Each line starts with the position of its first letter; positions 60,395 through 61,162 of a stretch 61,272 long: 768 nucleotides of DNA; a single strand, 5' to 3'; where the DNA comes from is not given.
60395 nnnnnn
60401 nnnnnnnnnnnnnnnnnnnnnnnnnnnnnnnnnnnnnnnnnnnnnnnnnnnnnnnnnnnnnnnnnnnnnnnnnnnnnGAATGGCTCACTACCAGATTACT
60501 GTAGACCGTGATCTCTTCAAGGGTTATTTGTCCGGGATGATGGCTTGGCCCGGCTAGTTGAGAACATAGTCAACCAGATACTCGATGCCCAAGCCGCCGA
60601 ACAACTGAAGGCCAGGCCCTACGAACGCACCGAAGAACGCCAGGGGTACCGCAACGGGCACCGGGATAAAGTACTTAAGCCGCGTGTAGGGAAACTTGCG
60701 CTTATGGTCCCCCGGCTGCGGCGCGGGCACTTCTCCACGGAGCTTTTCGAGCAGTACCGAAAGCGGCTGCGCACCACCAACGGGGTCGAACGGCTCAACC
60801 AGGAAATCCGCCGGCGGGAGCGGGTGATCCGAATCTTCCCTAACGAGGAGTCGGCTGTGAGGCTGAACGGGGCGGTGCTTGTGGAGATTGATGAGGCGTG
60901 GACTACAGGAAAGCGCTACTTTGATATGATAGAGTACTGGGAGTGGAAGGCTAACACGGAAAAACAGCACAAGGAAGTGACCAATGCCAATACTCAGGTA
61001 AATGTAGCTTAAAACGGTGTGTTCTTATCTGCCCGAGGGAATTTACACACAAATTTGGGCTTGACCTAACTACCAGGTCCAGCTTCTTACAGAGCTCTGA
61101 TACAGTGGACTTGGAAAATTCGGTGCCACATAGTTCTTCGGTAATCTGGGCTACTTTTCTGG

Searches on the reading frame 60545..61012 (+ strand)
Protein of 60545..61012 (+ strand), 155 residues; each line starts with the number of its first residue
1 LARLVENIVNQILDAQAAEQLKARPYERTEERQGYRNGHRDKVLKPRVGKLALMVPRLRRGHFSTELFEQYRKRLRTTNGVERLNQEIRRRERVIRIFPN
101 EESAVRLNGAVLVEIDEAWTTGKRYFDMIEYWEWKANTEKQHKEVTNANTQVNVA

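Call 28: search_protein_families(library=pfam, proteins=[window:60545-61012:+], max_evalue=0.01)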
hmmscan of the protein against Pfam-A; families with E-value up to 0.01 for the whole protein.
window:60545-61012:+ (155 aa): 1 family
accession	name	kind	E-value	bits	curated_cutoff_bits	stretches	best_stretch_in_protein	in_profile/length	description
PF00872.24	Transposase_mut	-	2.1e-33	116.2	21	2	3-74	28-99/379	Transposase, Mutator family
